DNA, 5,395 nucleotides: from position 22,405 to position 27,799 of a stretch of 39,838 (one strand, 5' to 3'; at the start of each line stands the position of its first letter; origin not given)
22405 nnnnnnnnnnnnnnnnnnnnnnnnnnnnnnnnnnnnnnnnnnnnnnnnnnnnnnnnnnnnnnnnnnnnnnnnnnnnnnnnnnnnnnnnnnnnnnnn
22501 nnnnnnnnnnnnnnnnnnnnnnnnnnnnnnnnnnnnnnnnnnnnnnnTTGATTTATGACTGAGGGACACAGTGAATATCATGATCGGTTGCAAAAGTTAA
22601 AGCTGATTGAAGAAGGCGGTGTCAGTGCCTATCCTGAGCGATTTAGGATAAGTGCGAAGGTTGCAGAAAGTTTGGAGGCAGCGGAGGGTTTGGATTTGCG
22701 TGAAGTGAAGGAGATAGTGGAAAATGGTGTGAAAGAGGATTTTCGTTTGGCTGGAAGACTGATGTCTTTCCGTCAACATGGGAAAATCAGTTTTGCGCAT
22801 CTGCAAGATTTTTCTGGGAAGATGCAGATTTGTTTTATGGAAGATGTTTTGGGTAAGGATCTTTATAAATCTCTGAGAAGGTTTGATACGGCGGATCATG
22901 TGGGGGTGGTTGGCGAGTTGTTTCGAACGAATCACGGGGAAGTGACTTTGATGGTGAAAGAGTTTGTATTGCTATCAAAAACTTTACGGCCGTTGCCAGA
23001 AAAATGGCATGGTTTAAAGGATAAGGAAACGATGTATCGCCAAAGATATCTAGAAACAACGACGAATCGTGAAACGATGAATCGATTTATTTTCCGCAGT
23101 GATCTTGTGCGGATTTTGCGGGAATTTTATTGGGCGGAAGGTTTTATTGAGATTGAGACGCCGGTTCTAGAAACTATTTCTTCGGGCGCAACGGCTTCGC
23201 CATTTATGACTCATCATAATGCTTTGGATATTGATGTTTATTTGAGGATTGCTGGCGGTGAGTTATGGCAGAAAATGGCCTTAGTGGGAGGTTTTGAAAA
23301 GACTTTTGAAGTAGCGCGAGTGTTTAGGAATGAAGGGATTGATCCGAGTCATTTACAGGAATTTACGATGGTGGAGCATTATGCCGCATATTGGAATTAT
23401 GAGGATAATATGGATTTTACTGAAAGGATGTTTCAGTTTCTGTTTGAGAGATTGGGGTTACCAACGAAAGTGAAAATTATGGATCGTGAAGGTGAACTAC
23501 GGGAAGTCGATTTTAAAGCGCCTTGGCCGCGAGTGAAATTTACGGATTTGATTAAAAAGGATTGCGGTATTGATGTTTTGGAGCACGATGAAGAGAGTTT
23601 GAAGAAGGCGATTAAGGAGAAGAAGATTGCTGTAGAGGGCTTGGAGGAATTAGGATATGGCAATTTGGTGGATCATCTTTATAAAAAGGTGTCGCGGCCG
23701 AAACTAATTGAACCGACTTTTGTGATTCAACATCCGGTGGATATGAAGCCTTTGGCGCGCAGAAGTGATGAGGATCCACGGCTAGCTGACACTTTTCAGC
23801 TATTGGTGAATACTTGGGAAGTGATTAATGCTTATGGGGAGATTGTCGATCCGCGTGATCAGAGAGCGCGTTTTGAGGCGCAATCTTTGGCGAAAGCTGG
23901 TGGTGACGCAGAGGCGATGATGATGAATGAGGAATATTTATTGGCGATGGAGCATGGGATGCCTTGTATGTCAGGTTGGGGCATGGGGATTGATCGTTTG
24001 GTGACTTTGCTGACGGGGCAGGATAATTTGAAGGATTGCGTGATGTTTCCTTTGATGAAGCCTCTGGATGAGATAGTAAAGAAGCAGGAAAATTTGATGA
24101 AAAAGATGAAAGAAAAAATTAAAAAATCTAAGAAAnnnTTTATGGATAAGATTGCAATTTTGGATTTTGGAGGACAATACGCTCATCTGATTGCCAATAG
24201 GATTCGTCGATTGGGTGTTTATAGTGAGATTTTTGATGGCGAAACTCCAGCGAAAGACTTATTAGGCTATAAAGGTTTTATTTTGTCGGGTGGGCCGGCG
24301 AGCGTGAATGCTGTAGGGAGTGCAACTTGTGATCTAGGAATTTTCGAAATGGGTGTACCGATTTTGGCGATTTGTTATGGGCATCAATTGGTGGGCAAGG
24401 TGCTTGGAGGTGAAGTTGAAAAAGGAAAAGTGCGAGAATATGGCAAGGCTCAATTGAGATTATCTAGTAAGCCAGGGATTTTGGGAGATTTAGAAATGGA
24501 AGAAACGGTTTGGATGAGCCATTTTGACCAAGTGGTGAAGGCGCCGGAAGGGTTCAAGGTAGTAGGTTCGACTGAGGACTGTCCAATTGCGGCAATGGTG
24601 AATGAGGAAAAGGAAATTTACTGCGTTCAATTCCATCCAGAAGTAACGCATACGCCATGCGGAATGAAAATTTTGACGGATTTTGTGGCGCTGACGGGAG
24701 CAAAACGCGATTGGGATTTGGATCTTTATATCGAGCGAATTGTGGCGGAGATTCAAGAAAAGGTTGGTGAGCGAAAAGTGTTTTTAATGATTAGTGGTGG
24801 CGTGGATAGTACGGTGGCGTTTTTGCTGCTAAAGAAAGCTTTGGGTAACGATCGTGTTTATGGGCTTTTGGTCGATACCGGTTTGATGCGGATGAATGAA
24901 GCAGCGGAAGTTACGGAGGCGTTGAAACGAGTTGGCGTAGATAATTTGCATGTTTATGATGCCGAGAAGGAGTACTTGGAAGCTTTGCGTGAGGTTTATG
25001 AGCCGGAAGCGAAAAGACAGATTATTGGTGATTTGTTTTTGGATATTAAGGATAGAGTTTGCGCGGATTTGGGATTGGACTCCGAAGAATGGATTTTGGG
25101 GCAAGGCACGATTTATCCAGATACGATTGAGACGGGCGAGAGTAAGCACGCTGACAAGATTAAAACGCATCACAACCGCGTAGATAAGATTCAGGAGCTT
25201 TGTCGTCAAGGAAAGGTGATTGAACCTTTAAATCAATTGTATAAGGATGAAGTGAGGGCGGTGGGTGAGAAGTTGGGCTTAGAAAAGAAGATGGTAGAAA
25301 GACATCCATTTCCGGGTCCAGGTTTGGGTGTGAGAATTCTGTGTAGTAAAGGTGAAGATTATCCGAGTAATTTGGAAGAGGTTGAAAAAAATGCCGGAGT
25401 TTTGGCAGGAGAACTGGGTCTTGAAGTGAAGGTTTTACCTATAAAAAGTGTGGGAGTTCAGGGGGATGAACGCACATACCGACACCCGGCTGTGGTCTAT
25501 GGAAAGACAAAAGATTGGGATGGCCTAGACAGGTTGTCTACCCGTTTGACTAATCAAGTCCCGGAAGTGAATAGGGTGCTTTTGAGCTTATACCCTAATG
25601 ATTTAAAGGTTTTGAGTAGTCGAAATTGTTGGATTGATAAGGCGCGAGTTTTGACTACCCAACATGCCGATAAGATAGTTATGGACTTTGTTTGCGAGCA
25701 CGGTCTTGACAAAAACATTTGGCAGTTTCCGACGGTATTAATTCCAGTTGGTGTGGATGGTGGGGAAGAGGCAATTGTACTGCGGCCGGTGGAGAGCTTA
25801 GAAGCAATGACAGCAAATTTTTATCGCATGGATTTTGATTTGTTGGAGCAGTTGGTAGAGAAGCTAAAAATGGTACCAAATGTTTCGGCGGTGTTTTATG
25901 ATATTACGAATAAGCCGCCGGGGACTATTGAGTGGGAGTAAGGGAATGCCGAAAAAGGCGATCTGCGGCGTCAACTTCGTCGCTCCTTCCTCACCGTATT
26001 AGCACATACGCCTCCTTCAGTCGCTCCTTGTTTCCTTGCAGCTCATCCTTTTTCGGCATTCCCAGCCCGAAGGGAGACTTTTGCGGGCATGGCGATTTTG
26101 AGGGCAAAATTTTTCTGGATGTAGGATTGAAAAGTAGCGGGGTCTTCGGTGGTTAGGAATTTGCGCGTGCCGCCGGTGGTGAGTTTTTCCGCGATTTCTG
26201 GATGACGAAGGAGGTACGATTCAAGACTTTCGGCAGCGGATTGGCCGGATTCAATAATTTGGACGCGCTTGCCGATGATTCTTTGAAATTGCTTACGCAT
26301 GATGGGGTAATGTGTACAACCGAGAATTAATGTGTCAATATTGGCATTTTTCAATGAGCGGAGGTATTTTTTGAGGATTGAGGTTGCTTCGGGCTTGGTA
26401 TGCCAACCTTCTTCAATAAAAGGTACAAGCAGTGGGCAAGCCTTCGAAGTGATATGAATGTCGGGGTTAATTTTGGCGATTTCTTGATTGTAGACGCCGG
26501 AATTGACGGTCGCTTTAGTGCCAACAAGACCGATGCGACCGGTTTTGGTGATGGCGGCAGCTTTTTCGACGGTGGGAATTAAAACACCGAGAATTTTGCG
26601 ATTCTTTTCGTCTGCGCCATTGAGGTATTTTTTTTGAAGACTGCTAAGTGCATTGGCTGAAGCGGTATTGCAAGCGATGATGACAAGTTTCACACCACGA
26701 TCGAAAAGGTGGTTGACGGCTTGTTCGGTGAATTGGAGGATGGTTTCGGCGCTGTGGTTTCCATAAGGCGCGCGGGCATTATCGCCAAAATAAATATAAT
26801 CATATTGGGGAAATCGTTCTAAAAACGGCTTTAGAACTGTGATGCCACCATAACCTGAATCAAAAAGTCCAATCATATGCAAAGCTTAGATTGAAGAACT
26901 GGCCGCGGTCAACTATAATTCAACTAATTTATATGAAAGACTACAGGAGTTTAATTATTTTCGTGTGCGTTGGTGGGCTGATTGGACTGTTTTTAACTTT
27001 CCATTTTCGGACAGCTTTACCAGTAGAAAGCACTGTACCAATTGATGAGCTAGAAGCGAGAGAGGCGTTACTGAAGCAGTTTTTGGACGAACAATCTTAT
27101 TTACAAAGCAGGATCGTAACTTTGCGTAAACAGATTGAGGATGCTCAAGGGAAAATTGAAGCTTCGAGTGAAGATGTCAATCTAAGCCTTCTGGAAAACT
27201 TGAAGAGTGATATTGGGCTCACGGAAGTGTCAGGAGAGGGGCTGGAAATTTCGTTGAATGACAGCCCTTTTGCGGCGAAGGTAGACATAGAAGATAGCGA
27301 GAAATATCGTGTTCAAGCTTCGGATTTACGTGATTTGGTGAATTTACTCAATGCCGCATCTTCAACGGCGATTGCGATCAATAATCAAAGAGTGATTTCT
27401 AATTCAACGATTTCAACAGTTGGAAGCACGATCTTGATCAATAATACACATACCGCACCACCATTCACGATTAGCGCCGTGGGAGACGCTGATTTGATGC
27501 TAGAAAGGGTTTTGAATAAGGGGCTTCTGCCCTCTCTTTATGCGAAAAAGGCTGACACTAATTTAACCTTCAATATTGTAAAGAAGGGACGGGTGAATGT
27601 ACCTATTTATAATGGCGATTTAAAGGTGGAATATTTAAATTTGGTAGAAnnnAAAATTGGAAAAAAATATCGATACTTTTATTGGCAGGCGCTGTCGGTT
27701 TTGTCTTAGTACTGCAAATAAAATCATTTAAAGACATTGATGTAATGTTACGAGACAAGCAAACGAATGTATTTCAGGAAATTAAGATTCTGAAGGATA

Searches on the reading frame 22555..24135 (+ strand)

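Call 72: search_protein_families(library=pfam, proteins=[window:22555-24135:+], max_evalue=0.00001)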
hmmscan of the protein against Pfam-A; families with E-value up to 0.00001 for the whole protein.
window:22555-24135:+ (527 aa): 2 families
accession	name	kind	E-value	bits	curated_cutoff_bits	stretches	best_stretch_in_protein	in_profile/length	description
PF00152.25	tRNA-synt_2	-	1.3e-72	245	25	1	157-501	2-307/308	tRNA synthetases class II (D, K and N)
PF01336.31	tRNA_anti-codon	-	3.5e-13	49.7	27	1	64-140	2-75/75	OB-fold nucleic acid binding domain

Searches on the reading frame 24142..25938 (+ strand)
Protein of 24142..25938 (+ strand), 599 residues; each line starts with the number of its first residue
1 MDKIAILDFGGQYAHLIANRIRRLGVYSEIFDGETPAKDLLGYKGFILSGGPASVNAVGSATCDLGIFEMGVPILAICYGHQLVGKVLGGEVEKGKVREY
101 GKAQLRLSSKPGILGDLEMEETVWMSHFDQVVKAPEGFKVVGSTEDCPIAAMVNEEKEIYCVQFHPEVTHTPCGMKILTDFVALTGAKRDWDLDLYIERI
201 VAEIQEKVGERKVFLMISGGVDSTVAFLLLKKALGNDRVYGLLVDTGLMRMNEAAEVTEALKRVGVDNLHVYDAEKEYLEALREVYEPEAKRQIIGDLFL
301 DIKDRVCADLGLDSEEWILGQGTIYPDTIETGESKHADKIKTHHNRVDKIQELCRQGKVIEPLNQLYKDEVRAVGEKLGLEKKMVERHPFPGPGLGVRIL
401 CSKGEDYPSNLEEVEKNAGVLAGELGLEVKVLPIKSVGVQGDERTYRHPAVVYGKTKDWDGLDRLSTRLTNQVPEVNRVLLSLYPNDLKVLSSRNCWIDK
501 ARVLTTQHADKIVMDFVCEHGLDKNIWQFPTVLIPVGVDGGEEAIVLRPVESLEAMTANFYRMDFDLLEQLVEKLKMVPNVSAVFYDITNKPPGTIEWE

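Call 72: search_protein_families(library=pfam, proteins=[window:24142-25938:+], max_evalue=0.00001)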
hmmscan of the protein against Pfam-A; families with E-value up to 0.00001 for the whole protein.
window:24142-25938:+ (599 aa): 4 families
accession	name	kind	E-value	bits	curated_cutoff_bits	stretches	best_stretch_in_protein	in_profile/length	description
PF00117.34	GATase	-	6.4e-42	143.8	22.8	1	6-182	2-187/190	Glutamine amidotransferase class-I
PF00958.27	GMP_synt_C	-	9.4e-28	96.6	27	1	519-598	5-92/92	GMP synthase C terminal domain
PF02540.23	NAD_synthase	-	2.7e-09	36.9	21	1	200-288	8-94/242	NAD synthase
PF07722.19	Peptidase_C26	-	5e-07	30.1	20.5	1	69-167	103-219/219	Peptidase C26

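Call 73: search_solved_structures(query=window:24142-25938:+, max_evalue=1e-20, show_alignments=1)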
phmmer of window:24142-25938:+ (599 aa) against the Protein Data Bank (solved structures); distinct sequences matched with E-value up to 1e-20: 24.
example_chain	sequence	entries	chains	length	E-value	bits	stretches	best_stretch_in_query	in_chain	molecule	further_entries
5tw7_A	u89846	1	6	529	1.6e-111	377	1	2-448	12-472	GMP synthase [glutamine-hydrolyzing]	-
7sbc_A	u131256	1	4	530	1.5e-110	373.8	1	2-446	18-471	GMP synthase [glutamine-hydrolyzing]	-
2ywb_A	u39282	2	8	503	2.6e-107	363.1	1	4-448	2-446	GMP synthase [glutamine-hydrolyzing]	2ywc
2vxo_A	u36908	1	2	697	6.8e-105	355.1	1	4-404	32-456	GMP SYNTHASE [GLUTAMINE-HYDROLYZING]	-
1gpm_A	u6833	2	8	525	3.8e-104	352.6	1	3-446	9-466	GMP SYNTHETASE | GMP synthase [glutamine-hydrolyzing]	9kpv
7mo6_A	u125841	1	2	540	7.3e-104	351.7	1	2-447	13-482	GMP synthase [glutamine-hydrolyzing]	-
3tqi_A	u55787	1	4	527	2.6e-99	336.7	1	3-448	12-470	GMP synthase [glutamine-hydrolyzing]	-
3uow_A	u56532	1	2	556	1.1e-85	291.7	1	121-450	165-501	GMP synthetase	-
4wim_A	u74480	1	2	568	1.3e-85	291.5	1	121-450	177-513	GMP synthetase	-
7zu9_A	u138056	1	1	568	1.3e-84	288.1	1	121-450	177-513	Glutamine amidotransferase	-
4wio_A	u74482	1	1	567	2.2e-84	287.4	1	121-450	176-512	GMP synthetase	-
6jp9_A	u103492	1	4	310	2e-57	198.4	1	194-404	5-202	GMP synthase [glutamine-hydrolyzing] subunit B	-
2dpl_A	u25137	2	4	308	7e-53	183.3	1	194-449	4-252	GMP synthase [glutamine-hydrolyzing] subunit B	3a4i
2d7j_A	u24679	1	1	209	2.8e-39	138.4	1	4-186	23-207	GMP synthase [glutamine-hydrolyzing] subunit A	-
1wl8_A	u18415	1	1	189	2.9e-39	138.4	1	4-186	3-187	GMP synthase [glutamine-hydrolyzing] subunit A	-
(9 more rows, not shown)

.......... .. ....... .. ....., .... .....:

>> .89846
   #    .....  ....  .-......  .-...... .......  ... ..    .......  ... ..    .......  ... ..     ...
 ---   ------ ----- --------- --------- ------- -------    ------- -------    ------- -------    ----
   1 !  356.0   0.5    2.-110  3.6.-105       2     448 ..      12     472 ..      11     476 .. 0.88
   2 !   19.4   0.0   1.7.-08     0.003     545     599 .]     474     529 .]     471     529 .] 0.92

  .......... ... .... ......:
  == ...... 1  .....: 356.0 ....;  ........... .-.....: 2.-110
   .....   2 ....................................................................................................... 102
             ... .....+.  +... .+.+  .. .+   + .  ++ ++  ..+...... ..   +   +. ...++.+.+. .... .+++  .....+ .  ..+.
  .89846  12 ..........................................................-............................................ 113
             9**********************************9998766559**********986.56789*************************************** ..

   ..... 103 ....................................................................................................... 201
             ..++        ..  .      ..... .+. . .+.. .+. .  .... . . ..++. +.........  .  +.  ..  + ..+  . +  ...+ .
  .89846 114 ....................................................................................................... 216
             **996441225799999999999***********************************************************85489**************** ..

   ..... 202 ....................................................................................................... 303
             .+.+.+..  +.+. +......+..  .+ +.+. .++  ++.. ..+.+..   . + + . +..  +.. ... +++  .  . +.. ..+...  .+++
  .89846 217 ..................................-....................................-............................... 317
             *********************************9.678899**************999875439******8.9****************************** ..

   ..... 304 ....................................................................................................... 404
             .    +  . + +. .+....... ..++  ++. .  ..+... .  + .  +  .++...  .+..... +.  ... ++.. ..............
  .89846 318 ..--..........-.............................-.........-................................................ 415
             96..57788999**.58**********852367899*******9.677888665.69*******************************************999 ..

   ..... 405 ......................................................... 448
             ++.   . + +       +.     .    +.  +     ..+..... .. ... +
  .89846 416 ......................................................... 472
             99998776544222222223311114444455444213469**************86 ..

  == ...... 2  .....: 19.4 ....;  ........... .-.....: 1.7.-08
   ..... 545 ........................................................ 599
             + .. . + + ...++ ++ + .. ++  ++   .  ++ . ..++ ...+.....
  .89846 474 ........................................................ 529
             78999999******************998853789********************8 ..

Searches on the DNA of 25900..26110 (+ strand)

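Call 26: search_rna_families(source=window, start=25900, end=26110, threshold=evalue, max_evalue=10, show_alignments=3)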
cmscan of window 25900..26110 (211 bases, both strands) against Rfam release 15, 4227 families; matches with E-value up to 10: 6.
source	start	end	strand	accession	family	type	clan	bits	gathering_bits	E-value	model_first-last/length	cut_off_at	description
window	25938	26067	-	RF03828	MIR831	Gene; miRNA;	-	19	100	0.088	1-181/181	no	MIR831 microRNA precursor family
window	25934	25994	+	RF00771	mir-185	Gene; miRNA;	-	15.6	60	2.1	1-79/79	no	mir-185 microRNA precursor family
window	25943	26062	+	RF03946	mir-3132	Gene; miRNA;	-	15.6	84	3.6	1-75/75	no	mir-3132 microRNA precursor family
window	26024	26094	-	RF03126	L20-Deltaproteobacteria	Cis-reg; leader;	-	12.7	42.8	4.5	1-59/59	no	L20-Deltaproteobacteria ribosomal protein leader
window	25969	26024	-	RF01139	sR2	Gene; snRNA; snoRNA; CD-box;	-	11.3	42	2.6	1-57/57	no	Small nucleolar RNA sR2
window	26059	26102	-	RF03050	RAGATH-25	Gene; sRNA;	-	9.8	49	7.5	1-50/50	no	RAGATH-25 RNA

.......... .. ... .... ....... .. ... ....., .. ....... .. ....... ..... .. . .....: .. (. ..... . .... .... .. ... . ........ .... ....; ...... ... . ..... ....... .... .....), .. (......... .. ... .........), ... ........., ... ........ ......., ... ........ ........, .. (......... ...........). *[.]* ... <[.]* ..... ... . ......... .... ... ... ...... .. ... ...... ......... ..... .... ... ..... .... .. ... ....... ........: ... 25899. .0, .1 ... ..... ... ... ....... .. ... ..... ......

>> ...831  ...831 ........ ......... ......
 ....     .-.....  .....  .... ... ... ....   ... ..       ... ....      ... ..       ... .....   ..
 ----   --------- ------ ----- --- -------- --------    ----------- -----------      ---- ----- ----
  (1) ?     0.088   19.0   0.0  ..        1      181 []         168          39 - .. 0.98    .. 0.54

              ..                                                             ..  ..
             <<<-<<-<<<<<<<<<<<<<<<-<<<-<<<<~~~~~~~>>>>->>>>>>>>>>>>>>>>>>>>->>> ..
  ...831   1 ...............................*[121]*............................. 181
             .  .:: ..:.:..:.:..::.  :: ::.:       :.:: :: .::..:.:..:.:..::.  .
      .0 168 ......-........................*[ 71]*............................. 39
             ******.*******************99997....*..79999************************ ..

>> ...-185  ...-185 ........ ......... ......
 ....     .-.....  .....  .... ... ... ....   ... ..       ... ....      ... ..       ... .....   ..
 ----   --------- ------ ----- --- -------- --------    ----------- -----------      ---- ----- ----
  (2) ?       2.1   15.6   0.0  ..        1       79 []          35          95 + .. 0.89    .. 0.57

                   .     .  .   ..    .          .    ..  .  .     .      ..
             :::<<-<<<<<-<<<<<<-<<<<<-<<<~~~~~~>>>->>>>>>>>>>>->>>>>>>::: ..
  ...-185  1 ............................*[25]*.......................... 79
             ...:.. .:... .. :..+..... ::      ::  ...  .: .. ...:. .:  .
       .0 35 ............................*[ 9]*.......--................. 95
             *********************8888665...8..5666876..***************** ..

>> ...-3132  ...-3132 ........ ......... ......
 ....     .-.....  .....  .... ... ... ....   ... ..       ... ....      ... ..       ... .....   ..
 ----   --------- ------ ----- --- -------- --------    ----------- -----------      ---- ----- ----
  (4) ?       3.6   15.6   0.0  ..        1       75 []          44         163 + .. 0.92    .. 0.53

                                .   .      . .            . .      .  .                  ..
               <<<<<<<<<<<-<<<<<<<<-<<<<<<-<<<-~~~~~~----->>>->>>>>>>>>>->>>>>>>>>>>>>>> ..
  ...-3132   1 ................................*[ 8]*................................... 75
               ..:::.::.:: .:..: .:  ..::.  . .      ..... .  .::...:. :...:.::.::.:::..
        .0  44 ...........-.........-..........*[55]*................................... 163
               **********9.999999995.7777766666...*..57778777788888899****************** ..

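Call 77: search_dna_similar(query=window:25937-26068:+, collection=plasmids, mode=distant, max_evalue=0.01, max_rows=15)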
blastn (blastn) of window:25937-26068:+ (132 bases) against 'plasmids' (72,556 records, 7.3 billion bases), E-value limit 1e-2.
No match.

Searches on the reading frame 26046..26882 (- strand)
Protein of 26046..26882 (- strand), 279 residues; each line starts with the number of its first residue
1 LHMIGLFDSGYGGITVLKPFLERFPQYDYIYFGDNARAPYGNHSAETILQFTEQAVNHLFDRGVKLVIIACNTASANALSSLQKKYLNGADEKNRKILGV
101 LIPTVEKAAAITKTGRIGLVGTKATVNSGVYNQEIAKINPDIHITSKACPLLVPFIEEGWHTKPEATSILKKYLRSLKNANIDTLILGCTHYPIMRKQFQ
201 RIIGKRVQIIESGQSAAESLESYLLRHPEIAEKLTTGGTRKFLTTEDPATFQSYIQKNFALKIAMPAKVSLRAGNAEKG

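Call 75: search_protein_families(library=pfam, proteins=[window:26046-26882:-], max_evalue=0.00001)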
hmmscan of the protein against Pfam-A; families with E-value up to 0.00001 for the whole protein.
window:26046-26882:- (279 aa): 1 family
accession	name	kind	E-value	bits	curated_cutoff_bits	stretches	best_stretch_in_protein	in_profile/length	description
PF01177.27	Asp_Glu_race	-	1.6e-17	64.4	31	1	24-219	25-210/211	Asp/Glu/Hydantoin racemase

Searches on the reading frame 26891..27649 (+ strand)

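Call 75: search_protein_families(library=pfam, proteins=[window:26891-27649:+], max_evalue=0.00001)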
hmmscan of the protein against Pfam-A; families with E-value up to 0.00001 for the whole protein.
window:26891-27649:+ (253 aa): 1 family
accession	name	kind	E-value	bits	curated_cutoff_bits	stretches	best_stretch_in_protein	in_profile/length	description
PF05949.17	DUF881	-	4.3e-34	117.9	25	1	101-249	2-145/146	Bacterial protein of unknown function (DUF881)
